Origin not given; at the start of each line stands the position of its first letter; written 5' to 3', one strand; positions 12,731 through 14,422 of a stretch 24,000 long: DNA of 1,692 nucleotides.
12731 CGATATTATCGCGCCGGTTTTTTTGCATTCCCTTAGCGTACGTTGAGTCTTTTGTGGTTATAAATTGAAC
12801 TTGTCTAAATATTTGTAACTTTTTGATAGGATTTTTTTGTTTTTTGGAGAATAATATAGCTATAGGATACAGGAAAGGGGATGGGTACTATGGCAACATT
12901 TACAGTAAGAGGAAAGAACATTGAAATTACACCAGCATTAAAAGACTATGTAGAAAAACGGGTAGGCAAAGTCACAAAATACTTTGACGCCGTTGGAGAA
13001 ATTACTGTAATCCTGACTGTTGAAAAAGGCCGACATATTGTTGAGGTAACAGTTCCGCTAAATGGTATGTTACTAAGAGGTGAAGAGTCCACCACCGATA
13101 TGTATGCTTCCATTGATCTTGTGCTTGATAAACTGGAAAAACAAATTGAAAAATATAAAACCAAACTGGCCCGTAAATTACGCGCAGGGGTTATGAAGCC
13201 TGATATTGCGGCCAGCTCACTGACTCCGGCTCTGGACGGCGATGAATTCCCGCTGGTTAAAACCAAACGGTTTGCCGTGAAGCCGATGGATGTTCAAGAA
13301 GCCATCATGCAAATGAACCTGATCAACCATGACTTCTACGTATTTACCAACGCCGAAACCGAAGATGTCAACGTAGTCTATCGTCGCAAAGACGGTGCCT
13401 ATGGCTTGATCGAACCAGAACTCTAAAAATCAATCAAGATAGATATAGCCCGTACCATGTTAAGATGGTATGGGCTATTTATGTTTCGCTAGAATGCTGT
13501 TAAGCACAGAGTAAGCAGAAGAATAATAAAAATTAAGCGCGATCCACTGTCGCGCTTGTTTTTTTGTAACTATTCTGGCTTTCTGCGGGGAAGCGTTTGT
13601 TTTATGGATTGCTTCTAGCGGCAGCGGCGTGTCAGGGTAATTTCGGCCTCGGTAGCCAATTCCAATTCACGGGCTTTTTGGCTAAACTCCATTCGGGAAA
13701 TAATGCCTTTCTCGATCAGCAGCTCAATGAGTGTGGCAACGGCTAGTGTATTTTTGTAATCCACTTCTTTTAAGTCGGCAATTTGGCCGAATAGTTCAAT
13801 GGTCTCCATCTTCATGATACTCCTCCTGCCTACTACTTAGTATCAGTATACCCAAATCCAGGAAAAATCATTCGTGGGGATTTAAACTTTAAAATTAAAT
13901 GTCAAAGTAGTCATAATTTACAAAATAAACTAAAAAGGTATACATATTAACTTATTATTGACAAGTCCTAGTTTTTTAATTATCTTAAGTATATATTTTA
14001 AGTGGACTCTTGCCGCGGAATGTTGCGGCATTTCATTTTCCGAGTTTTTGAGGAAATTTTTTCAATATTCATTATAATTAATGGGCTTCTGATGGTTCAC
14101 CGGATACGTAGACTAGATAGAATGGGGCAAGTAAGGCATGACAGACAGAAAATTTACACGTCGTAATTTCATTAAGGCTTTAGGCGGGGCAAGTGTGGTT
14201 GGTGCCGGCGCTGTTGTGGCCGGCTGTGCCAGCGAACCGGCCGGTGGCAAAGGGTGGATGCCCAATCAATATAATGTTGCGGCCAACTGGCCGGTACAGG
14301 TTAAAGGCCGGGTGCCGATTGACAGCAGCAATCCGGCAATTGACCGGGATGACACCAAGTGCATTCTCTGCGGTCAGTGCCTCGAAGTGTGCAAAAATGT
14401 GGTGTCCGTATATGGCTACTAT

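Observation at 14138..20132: Two tandem Tat-exported [FeFe]-hydrogenase operons, each coupled to a different membrane (quinone-type) module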

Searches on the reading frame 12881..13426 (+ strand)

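Call 53: search_protein_families(library=pfam, proteins=[window:12881-13426:+], max_evalue=0.001)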
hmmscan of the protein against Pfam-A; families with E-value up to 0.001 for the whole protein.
window:12881-13426:+ (181 aa): 2 families
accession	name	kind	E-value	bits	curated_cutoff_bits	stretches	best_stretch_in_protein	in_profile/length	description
PF02482.25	Ribosomal_S30AE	-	3.2e-29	101.9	23.7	1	8-96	2-87/88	Sigma 54 modulation protein / S30EA ribosomal protein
PF16321.10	Ribosom_S30AE_C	-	5.2e-29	100.2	25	1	122-176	3-57/57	Sigma 54 modulation/S30EA ribosomal protein C terminus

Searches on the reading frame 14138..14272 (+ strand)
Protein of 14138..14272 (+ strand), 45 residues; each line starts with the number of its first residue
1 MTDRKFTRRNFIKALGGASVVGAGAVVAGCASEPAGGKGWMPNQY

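Call 52: search_protein_families(library=ncbifam, proteins=[window:14138-14272:+], max_evalue=1)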
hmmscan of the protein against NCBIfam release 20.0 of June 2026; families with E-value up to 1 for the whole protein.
seq(45 aa): 3 families
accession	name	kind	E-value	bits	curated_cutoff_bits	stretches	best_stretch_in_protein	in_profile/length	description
TIGR01409.1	TAT_signal_seq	domain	0.0014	18.9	16.7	1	7-35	2-27/29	twin-arginine translocation signal domain-containing protein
TIGR02811.1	formate_TAT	hypoth_equivalog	0.0035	17.6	48.45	1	5-30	8-33/66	formate dehydrogenase region TAT target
TIGR04465.1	ArgArg_F420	equivalog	0.043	12.9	470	1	6-38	3-34/364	F420-dependent hydroxymycolic acid dehydrogenase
